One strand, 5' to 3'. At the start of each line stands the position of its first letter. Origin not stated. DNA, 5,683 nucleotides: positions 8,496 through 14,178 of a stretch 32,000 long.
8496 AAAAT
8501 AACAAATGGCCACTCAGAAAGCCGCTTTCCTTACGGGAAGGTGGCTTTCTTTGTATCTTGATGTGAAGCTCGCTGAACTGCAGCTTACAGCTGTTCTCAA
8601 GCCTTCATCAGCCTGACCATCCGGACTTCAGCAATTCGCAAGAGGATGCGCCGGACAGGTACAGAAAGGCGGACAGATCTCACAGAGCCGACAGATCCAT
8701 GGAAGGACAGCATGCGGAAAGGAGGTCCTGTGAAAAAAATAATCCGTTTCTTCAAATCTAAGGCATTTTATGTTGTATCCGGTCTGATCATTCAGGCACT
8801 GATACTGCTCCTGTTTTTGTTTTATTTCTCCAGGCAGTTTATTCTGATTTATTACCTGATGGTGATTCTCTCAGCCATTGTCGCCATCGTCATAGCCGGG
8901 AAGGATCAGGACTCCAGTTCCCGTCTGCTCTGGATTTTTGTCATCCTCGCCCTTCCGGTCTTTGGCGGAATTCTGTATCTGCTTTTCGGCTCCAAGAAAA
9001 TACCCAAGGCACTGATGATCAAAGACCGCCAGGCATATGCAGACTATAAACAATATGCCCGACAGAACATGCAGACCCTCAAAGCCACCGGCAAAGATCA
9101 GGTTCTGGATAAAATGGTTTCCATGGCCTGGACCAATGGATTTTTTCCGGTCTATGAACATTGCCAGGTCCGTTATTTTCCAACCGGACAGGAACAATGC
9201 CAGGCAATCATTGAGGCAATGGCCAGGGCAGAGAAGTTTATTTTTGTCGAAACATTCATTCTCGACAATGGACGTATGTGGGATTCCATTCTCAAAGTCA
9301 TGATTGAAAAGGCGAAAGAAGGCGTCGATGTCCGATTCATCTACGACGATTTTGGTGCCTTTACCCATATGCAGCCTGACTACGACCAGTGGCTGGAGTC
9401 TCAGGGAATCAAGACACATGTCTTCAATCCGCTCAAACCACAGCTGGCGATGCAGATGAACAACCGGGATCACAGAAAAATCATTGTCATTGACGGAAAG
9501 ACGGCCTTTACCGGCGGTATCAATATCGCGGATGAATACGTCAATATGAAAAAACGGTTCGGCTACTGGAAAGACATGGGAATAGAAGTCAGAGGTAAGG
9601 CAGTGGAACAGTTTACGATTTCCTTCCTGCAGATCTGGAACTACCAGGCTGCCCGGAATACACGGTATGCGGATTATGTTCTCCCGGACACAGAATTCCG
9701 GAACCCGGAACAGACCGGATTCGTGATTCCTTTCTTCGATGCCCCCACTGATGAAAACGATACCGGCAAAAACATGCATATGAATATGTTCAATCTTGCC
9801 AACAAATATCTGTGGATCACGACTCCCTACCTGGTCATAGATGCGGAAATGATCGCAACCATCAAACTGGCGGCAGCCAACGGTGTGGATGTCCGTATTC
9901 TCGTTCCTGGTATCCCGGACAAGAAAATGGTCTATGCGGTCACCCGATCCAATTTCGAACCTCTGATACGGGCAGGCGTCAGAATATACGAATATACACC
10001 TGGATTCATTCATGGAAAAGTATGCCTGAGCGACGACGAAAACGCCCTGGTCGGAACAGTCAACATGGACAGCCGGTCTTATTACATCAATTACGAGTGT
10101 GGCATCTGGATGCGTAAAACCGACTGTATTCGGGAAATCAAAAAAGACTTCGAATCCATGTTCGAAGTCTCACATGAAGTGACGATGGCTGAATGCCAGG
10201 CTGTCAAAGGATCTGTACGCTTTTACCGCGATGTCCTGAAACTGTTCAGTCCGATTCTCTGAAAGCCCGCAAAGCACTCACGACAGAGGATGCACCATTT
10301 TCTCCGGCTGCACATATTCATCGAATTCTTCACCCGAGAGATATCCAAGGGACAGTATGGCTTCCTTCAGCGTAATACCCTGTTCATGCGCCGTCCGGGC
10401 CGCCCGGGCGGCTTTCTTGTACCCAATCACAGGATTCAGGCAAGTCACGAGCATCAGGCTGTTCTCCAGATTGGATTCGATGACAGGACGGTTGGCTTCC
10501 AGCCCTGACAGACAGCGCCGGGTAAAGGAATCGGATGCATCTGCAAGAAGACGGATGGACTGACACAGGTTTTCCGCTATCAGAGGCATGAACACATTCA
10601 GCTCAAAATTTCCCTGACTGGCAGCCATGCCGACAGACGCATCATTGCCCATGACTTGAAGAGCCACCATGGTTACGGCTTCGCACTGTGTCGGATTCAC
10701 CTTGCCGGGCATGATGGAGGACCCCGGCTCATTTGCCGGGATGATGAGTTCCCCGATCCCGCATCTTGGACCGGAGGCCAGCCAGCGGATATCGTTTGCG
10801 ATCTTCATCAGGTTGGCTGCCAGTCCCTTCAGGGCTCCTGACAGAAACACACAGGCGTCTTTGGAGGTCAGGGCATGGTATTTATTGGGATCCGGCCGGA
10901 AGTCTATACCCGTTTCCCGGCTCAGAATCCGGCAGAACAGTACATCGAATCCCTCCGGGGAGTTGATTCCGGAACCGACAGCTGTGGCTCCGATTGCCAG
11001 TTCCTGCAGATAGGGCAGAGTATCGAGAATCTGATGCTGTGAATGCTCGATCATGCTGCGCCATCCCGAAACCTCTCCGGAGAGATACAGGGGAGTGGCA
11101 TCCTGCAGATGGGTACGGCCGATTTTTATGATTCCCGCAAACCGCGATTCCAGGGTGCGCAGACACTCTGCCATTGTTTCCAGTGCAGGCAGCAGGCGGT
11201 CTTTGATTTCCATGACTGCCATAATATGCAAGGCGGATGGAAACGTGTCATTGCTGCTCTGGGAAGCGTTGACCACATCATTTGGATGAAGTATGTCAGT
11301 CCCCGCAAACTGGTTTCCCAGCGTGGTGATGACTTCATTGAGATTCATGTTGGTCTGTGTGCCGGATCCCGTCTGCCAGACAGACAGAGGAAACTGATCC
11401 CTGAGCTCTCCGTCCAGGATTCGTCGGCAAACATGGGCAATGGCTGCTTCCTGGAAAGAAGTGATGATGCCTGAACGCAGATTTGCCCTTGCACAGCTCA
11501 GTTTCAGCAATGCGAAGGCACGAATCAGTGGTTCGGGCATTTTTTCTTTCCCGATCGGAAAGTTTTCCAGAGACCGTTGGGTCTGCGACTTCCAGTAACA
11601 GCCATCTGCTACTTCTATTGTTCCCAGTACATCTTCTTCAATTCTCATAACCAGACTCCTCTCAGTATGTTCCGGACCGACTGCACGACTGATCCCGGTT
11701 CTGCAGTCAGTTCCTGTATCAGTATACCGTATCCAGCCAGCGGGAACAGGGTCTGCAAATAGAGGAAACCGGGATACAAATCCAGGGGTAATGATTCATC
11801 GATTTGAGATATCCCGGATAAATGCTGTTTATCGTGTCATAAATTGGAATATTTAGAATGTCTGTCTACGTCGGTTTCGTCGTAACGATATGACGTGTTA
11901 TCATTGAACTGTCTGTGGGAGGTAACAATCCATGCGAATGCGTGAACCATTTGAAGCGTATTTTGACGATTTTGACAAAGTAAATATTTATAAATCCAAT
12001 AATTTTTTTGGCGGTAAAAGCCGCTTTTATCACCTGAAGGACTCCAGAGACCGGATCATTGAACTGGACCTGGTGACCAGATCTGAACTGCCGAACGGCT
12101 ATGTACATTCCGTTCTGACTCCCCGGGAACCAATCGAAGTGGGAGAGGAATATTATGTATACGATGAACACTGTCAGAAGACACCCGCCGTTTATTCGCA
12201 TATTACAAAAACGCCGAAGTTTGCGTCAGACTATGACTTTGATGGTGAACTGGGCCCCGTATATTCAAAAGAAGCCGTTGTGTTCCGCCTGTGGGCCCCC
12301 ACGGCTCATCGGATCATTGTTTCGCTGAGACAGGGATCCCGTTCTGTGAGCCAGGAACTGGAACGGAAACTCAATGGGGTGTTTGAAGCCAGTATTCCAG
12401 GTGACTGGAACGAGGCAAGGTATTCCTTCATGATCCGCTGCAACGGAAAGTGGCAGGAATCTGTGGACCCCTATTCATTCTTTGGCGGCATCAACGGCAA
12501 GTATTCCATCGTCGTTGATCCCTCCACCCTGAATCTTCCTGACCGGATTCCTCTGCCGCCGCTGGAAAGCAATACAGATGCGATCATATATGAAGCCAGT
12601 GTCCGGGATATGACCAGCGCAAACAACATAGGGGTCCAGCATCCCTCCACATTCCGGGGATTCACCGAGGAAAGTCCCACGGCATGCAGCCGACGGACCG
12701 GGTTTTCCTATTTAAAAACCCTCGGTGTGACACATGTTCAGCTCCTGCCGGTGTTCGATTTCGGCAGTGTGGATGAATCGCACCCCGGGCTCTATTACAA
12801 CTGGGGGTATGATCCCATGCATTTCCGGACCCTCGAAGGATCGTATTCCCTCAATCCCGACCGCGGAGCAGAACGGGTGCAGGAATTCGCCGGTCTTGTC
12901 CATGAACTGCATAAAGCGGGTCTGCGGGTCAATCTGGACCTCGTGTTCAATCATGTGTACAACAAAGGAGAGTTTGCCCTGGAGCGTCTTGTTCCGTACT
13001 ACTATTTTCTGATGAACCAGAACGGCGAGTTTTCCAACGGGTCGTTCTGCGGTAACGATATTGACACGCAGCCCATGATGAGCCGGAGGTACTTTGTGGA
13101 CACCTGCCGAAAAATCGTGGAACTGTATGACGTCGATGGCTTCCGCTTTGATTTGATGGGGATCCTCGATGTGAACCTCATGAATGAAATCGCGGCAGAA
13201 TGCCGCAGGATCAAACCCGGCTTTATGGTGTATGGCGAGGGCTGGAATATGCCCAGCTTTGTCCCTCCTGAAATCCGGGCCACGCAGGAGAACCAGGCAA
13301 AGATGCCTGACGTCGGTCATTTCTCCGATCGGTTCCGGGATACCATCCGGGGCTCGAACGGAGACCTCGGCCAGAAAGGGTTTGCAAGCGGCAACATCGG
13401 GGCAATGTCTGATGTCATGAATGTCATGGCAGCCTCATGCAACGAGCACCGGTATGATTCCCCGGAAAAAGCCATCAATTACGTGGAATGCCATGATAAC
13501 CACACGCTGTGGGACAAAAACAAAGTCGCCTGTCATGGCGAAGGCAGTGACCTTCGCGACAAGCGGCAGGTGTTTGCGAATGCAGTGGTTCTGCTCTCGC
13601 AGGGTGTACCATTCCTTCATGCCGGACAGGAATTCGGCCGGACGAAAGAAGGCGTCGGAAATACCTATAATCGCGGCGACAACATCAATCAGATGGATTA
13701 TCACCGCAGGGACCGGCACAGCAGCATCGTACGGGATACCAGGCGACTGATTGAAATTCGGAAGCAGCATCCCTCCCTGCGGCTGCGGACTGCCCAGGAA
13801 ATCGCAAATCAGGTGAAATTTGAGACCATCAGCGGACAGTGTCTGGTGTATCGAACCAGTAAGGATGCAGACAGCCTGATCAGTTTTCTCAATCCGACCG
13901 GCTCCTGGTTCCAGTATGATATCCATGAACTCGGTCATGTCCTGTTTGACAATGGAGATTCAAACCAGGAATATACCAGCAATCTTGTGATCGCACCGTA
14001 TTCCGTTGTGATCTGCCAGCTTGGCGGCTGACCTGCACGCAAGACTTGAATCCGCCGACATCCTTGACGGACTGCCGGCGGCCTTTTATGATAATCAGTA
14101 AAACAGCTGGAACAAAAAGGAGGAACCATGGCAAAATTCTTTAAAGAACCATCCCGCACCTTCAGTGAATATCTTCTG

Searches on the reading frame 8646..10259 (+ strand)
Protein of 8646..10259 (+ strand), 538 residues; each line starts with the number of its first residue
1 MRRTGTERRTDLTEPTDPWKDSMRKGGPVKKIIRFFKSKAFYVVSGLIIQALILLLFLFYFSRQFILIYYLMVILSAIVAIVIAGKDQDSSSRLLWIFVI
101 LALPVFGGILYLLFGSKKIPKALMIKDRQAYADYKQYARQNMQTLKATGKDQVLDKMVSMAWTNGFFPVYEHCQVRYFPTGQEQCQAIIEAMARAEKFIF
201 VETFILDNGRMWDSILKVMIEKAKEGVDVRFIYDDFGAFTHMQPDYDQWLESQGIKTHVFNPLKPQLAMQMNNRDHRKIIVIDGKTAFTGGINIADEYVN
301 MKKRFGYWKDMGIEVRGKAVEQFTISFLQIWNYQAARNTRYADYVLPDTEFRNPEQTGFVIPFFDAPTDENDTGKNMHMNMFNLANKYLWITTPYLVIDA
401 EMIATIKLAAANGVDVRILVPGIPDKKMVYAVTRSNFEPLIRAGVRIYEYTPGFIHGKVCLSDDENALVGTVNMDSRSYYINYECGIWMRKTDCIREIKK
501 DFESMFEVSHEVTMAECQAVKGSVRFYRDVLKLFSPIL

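Call 79: search_protein_families(library=pfam, proteins=[window:8646-10259:+], max_evalue=0.00001)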
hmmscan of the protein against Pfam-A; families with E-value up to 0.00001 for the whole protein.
window:8646-10259:+ (538 aa): 3 families
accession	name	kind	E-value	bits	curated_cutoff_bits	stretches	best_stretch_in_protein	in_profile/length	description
PF13091.12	PLDc_2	-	1.4e-40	138.6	27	2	380-505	3-131/132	PLD-like domain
PF00614.28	PLDc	-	9.9e-13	47.9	21.9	1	271-298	1-28/28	Phospholipase D Active site motif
PF13396.11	PLDc_N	-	1.9e-11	44.2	23.3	1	74-115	1-41/42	Phospholipase_D-nuclease N-terminal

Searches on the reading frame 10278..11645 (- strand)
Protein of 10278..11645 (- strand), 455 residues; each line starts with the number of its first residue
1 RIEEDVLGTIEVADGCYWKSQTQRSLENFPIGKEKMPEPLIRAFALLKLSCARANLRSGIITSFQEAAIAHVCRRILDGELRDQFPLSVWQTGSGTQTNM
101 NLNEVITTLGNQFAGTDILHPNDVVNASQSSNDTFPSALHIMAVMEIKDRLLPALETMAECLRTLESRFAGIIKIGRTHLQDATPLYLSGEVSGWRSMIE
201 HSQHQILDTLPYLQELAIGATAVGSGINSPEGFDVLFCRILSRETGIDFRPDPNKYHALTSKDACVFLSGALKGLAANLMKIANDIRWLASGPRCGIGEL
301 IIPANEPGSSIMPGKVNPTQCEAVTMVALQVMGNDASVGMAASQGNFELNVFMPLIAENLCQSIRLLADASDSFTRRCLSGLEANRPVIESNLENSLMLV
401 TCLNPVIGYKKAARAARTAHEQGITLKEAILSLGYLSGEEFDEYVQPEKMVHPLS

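Call 79: search_protein_families(library=pfam, proteins=[window:10278-11645:-], max_evalue=0.00001)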
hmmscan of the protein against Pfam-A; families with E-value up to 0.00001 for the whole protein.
window:10278-11645:- (455 aa): 2 families
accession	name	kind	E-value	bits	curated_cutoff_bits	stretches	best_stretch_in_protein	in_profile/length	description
PF00206.25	Lyase_1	-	5.5e-94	315.5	27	1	8-333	1-312/312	Lyase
PF10415.14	FumaraseC_C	-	2.3e-22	79.6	32.5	1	399-452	1-54/54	Fumarase C C-terminus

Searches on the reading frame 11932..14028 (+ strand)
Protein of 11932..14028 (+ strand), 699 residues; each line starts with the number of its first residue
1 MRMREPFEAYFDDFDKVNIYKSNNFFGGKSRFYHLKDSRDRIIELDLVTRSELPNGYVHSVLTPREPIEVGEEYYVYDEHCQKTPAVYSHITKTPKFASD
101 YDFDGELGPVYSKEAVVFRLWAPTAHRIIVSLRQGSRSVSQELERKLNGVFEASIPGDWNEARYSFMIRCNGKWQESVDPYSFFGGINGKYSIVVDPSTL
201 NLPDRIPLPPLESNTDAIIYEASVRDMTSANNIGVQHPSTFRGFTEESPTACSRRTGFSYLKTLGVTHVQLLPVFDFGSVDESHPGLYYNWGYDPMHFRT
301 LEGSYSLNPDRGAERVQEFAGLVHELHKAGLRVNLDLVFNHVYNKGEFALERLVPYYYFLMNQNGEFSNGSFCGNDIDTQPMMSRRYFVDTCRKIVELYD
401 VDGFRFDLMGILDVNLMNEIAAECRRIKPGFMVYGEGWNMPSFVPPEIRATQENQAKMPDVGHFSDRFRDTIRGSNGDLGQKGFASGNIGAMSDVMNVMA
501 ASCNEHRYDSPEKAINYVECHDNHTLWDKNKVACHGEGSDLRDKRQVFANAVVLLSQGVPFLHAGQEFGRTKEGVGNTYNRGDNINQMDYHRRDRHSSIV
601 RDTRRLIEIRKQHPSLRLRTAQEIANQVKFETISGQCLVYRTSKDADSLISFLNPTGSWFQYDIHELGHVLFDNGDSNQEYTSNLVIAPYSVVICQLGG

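Call 79: search_protein_families(library=pfam, proteins=[window:11932-14028:+], max_evalue=0.00001)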
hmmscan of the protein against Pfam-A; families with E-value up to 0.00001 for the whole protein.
window:11932-14028:+ (699 aa): 3 families
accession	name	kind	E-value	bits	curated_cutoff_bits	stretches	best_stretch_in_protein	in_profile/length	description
PF00128.31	Alpha-amylase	-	6.2e-12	45.9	22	1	259-343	26-93/446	Alpha amylase, catalytic domain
PF02922.24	CBM_48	-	4.1e-11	43.5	22.4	1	106-182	1-83/83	Carbohydrate-binding module 48 (Isoamylase N-terminal domain)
PF17999.7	PulA_N1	-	3.5e-09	37.8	27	1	7-86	1-78/85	Pullulanase N1-terminal domain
